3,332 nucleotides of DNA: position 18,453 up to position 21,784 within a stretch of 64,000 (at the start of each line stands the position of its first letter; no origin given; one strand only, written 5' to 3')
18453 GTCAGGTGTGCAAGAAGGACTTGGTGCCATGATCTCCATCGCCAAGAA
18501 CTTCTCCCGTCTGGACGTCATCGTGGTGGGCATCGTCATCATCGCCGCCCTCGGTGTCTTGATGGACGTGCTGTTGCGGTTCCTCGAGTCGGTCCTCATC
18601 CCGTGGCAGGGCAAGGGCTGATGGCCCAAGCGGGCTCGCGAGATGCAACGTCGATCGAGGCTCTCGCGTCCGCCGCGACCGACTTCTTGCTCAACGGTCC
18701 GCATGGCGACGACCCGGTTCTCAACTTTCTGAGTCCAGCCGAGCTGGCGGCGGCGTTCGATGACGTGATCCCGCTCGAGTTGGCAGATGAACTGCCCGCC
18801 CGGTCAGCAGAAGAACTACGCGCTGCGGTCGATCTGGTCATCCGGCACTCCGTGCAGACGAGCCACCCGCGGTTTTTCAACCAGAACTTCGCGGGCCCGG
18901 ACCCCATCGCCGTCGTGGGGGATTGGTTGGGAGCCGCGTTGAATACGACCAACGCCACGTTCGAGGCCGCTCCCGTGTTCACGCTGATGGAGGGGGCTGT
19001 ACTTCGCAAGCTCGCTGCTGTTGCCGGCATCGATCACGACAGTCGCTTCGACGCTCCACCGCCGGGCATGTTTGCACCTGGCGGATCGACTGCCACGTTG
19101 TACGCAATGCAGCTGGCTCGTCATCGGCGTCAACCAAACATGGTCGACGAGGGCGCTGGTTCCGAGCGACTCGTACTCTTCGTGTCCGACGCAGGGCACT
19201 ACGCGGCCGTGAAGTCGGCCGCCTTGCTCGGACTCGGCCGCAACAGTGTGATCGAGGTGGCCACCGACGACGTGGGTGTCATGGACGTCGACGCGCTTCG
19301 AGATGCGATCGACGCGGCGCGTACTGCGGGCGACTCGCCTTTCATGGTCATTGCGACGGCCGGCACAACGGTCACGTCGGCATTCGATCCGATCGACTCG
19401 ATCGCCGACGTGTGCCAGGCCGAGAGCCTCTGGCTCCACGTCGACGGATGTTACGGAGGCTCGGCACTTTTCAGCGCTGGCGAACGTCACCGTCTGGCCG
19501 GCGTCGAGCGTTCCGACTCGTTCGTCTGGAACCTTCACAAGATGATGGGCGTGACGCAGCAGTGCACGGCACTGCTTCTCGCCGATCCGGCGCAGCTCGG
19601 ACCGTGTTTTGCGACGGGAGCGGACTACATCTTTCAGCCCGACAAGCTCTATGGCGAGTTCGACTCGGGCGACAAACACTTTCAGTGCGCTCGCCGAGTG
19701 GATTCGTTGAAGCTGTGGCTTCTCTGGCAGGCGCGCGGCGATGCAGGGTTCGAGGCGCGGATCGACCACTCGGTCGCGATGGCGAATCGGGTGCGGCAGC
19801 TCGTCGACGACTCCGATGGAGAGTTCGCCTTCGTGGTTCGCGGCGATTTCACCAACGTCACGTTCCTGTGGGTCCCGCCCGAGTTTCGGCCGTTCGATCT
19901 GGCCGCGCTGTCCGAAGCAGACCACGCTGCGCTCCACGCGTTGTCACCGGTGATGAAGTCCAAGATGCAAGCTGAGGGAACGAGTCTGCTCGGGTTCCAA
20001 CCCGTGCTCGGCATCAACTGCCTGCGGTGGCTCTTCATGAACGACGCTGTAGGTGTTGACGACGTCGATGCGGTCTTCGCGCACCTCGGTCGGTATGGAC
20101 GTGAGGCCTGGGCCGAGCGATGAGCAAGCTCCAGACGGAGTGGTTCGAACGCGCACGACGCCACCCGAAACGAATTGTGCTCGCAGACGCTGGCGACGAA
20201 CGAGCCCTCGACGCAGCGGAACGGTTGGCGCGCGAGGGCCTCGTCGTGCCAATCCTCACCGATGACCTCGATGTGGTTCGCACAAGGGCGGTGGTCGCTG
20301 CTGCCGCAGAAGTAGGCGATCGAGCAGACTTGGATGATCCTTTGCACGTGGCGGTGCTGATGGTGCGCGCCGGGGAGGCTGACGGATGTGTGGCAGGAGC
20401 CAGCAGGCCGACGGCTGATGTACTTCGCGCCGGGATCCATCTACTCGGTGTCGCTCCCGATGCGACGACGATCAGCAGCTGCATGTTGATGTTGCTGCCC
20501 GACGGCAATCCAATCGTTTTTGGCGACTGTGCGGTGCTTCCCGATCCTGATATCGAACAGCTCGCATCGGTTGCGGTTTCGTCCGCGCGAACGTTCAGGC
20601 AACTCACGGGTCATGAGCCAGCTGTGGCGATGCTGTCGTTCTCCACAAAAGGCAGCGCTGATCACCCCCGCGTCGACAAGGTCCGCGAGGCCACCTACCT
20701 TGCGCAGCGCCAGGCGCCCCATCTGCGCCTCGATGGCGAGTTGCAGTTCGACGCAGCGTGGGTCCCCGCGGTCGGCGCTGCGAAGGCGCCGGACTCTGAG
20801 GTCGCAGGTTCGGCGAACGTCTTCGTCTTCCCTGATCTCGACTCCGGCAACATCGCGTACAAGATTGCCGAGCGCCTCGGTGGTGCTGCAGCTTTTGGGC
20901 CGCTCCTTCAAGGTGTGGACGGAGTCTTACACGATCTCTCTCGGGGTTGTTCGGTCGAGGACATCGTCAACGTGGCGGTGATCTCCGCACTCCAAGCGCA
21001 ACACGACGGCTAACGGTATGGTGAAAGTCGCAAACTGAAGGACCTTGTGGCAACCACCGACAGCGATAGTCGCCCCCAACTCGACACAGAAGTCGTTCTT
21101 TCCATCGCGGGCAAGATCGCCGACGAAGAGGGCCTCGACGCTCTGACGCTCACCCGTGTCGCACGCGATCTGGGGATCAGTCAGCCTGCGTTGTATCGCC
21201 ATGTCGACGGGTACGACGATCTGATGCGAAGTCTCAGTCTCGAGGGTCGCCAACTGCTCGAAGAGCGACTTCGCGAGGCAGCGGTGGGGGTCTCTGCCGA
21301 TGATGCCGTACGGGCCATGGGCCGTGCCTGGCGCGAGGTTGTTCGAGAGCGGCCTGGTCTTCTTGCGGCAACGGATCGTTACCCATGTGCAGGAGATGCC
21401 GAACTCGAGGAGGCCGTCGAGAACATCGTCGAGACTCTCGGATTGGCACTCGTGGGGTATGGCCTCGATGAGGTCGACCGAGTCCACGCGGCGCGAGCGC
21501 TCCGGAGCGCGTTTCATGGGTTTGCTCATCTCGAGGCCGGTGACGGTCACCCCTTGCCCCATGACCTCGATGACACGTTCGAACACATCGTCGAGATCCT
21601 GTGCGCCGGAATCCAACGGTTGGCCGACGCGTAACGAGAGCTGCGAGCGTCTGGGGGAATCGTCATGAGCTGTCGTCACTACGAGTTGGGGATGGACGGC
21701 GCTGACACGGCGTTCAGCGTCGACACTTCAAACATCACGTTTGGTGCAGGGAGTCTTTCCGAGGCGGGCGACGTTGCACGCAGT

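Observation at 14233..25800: Taurine-type sulfonate operon with a taurine-forming decarboxylase wedged between tauC and pta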

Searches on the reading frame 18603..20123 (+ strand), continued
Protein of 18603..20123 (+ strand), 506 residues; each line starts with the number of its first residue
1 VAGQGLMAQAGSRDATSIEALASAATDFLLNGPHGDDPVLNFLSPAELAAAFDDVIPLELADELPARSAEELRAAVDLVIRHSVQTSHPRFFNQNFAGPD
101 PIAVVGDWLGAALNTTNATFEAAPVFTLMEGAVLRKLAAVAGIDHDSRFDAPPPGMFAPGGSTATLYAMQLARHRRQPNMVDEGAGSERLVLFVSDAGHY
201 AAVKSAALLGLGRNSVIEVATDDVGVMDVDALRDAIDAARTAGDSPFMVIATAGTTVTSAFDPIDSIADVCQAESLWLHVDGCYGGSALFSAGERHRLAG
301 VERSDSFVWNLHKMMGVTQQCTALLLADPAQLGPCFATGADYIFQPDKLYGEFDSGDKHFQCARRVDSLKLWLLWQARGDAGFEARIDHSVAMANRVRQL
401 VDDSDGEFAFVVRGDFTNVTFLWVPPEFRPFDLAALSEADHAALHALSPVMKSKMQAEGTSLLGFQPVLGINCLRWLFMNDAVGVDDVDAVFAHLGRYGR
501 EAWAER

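Call 53: search_protein_families(library=pfam, proteins=[L017:7458-9974:+, L019:11508-12290:-, L035:11521-12336:-, L009:13886-15676:-, L035:5052-6953:+, L035:11856-13187:+, L047:14-1057:+, L017:11463-13976:+, L010:8474-9883:+], max_evalue=0.0001)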
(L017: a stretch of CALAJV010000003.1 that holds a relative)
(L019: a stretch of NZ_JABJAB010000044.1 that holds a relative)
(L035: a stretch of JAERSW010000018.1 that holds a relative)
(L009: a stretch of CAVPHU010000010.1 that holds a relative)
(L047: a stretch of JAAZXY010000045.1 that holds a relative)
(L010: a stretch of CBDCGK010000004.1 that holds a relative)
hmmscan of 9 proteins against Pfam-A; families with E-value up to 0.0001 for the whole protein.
L017:7458-9974:+ (838 aa): 4 families
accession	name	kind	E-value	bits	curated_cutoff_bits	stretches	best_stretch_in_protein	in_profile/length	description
PF01571.26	GCV_T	-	4.2e-59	200.3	25.6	1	452-720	2-254/255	Aminomethyltransferase folate-binding domain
PF01266.30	DAO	-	2.3e-49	169.3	27.9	1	34-391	1-352/353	FAD dependent oxidoreductase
PF08669.17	GCV_T_C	-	4.6e-21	74.9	25.9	1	744-823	1-80/80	Glycine cleavage T-protein C-terminal barrel domain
PF16350.10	FAO_M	-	4.4e-11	43.2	27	1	395-448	1-55/56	FAD dependent oxidoreductase central domain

L019:11508-12290:- (260 aa): 5 families
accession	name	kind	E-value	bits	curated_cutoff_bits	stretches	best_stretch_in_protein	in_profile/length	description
PF00106.31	adh_short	-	6.7e-46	156.7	26.6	1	8-195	2-193/195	short chain dehydrogenase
PF13561.12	adh_short_C2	-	5.4e-30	105.1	27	1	13-193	1-185/236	Enoyl-(Acyl carrier protein) reductase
PF08659.16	KR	-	5.4e-13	49.7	22.6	1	8-174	2-173/180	KR domain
PF13460.12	NAD_binding_10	-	1.2e-07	32.2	27.2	1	13-215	1-176/184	NAD(P)H-binding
PF01370.27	Epimerase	-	3.9e-06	26.9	20.9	1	9-169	1-160/240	NAD dependent epimerase/dehydratase family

L035:11521-12336:- (271 aa): 5 families
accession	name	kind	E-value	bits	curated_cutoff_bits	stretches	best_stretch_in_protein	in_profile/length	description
PF00561.26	Abhydrolase_1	-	7.6e-30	104.8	25.8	2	25-162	1-134/245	alpha/beta hydrolase fold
PF12697.13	Abhydrolase_6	-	2.4e-25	90.9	26.3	1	27-260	1-216/217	Alpha/beta hydrolase family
PF12146.15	Hydrolase_4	-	3.3e-15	56.5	27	1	25-249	5-233/239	Serine aminopeptidase, S33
PF03096.20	Ndr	-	4.3e-09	36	23.3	1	10-127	7-132/283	Ndr family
PF03959.19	FSH1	-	9.4e-06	25.9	21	0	200-254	149-206/211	Serine hydrolase (FSH1)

L009:13886-15676:- (596 aa): 6 families
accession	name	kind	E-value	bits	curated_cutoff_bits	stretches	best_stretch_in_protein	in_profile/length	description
PF13738.12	Pyr_redox_3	-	5.4e-12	46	30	1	63-269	3-198/305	Pyridine nucleotide-disulphide oxidoreductase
PF13450.12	NAD_binding_8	-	1.8e-10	41.4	21.9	1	63-116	2-54/68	NAD(P)-binding Rossmann-like domain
PF07992.20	Pyr_redox_2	-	2.8e-08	34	26.1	1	59-268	2-175/291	Pyridine nucleotide-disulphide oxidoreductase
PF00743.25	FMO-like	-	5.5e-08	32.2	22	1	61-276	5-224/532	Flavin-binding monooxygenase-like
PF13434.12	Lys_Orn_oxgnase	-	6.9e-06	25.9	21.3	1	152-261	112-214/339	L-lysine 6-monooxygenase/L-ornithine 5-monooxygenase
PF13454.12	NAD_binding_9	-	1.5e-05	25.5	21.8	0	239-361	1-113/155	FAD-NAD(P)-binding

L035:5052-6953:+ (633 aa): 2 families
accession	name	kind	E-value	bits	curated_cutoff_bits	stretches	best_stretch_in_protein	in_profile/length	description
PF05977.19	MFS_3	-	3.4e-24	85.6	27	1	255-620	38-401/524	Transmembrane secretion effector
PF07690.21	MFS_1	-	3.9e-22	79.1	33.4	1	236-563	5-333/347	Major Facilitator Superfamily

L035:11856-13187:+ (443 aa): 1 family
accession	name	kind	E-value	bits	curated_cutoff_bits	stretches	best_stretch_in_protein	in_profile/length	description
PF00296.26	Bac_luciferase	-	1.9e-26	93.6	27.9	1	197-398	14-224/314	Luciferase-like monooxygenase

L047:14-1057:+ (347 aa): 1 family
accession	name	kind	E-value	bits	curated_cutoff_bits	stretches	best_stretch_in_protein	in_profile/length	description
PF02668.22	TauD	-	2.4e-32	113.3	27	1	61-308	13-267/267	Taurine catabolism dioxygenase TauD, TfdA family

L017:11463-13976:+ (837 aa): 3 families
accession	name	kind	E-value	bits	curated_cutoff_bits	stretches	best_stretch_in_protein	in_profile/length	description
PF00815.25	Histidinol_dh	-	2e-123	412.9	27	1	26-430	7-410/411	Histidinol dehydrogenase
PF01041.23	DegT_DnrJ_EryC1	-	8.3e-50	170.4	19.8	1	461-830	9-359/360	DegT/DnrJ/EryC1/StrS aminotransferase family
PF00155.27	Aminotran_1_2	-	8.9e-10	38.7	19.7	1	447-684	11-270/361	Aminotransferase class I and II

L010:8474-9883:+ (469 aa): 3 families
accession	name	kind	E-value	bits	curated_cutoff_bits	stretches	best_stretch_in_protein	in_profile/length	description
PF00107.32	ADH_zinc_N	-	4e-14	53.1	31.8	1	252-390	1-123/129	Zinc-binding dehydrogenase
PF08240.17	ADH_N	-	1.9e-12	47.8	23.5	1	83-208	3-103/104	Alcohol dehydrogenase GroES-like domain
PF13602.12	ADH_zinc_N_2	-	3.7e-05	25.1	27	1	322-430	20-134/134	Zinc-binding dehydrogenase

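Call 75: find_encoding_contigs(protein=P0001, flank=1000, max_places=2)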
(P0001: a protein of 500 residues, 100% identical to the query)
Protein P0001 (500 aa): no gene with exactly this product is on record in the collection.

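Call 76: find_encoding_contigs(protein=P0002, flank=10000, max_places=2)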
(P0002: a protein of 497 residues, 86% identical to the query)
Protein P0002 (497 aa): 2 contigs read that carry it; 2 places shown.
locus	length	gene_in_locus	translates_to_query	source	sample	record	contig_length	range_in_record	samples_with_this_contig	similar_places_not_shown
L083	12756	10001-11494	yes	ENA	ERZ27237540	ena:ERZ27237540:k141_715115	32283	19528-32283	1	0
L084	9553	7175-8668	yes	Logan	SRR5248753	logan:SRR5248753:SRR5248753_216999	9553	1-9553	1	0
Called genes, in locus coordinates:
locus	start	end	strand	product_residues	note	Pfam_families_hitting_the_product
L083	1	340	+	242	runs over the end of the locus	PF00072:Response_reg, PF00486:Trans_reg_C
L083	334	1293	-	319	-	PF02634:FdhD-NarQ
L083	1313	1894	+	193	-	-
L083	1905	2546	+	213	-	PF04542:Sigma70_r2, PF08281:Sigma70_r4_2 (weak), PF04545:Sigma70_r4 (faint)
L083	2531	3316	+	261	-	-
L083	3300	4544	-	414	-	PF00977:His_biosynth, PF01502:PRA-CH, PF01503:PRA-PH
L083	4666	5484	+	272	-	PF11927:HODM_asu-like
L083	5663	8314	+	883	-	PF00211:Guanylate_cyc, PF13191:AAA_16 (weak)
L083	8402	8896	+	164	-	PF10604:Polyketide_cyc2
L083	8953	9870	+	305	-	PF01068:DNA_ligase_A_M, PF04679:DNA_ligase_A_C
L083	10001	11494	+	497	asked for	PF00282:Pyridoxal_deC, PF01212:Beta_elim_lyase (weak)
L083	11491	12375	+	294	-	PF01515:PTA_PTB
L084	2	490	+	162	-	?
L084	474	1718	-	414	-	PF00977:His_biosynth, PF01502:PRA-CH, PF01503:PRA-PH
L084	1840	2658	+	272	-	PF11927:HODM_asu-like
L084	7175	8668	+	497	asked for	PF00282:Pyridoxal_deC, PF01212:Beta_elim_lyase (weak)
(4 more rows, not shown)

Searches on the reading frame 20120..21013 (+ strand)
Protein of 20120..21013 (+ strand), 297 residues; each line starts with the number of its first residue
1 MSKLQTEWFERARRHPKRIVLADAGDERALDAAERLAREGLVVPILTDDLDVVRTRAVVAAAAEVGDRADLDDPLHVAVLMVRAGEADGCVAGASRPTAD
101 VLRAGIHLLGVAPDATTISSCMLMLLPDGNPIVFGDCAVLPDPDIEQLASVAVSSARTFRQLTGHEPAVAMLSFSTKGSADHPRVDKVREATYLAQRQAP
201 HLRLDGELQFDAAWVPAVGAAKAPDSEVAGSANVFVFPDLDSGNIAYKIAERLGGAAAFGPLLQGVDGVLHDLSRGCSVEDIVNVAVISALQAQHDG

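Call 3: search_protein_families(library=pfam, proteins=[window:20120-21013:+])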
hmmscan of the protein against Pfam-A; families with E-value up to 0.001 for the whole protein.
window:20120-21013:+ (297 aa): 1 family
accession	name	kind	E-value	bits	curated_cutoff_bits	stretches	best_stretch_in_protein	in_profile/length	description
PF01515.24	PTA_PTB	-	2.4e-94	316.7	24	2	71-290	101-319/319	Phosphate acetyl/butaryl transferase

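Call 4: search_protein_families(library=ncbifam, proteins=[window:20120-21013:+])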
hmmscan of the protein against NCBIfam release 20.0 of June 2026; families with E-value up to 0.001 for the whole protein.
window:20120-21013:+ (297 aa): 10 families
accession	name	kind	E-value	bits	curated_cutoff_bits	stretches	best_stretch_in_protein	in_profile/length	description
NF007233.1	PRK09653.1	subfamily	1.3e-98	330.4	310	2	68-293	96-319/319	phosphotransacetylase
TIGR00651.1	pta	equivalog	1.5e-86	290.6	311.2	1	68-289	83-303/304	phosphate acetyltransferase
NF004167.0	PRK05632.1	equivalog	3.3e-86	290.4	418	2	68-295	480-705/708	phosphate acetyltransferase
NF009501.0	PRK12861.1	subfamily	1e-36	126.4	1178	1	78-295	546-762/764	NADP-dependent malic enzyme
NF006045.0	PRK08190.1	subfamily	5.7e-17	61.7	282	1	18-262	178-427/467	bifunctional enoyl-CoA hydratase/phosphate acetyltransferase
NF008852.0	PRK11890.1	subfamily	2.1e-16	59.9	413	1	15-293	21-303/315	phosphate acetyltransferase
NF004472.0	PRK05805.1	subfamily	1.2e-15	57.3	399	1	7-294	7-299/302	phosphate butyryltransferase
TIGR02706.1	P_butyryltrans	equivalog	1.1e-14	54.3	410.5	1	11-291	7-292/294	phosphate butyryltransferase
NF005837.0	PRK07742.1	equivalog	1.5e-11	44.1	409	1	18-280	17-284/299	phosphate butyryltransferase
TIGR02709.1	branched_ptb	equivalog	6.9e-07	29.1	475.15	1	118-265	99-244/271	branched-chain phosphotransacylase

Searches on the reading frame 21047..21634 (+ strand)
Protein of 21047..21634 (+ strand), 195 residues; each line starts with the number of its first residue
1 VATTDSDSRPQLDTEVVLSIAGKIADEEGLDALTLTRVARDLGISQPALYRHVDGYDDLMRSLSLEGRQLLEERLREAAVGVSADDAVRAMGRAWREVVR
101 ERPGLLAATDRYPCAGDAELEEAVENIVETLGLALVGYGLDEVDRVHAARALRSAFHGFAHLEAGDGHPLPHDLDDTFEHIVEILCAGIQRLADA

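Call 3: search_protein_families(library=pfam, proteins=[window:21047-21634:+])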
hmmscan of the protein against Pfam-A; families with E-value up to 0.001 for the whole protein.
window:21047-21634:+ (195 aa): 2 families
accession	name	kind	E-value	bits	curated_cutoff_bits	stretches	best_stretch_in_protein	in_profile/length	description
PF13305.11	TetR_C_33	-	4.4e-19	69.5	26.8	1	88-183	1-101/103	Tetracyclin repressor-like, C-terminal domain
PF00440.29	TetR_N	-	2.2e-05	24.5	24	1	23-52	7-36/47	Bacterial regulatory proteins, tetR family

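Call 4: search_protein_families(library=ncbifam, proteins=[window:21047-21634:+])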
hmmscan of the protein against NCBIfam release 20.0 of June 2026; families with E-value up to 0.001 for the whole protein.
window:21047-21634:+ (195 aa): 3 families
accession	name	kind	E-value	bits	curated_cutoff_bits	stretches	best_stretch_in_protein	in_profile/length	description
NF010319.1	PRK13756.1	equivalog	1.2e-08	35.1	265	1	12-65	2-55/199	tetracycline resistance transcriptional repressor TetR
NF041196.1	ScbR_bind_reg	equivalog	6.4e-05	23.2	150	1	15-187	9-187/191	ScbR family autoregulator-binding transcription factor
NF050111.1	TransRegSACE7040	equivalog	7.7e-05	22.7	250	1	16-91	5-81/186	SACE_7040 family transcriptional regulator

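Call 60: search_protein_families(library=ncbifam, proteins=[window:21047-21634:+], max_evalue=1e-8)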
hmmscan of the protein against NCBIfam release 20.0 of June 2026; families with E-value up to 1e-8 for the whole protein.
window:21047-21634:+ (195 aa): 0 families
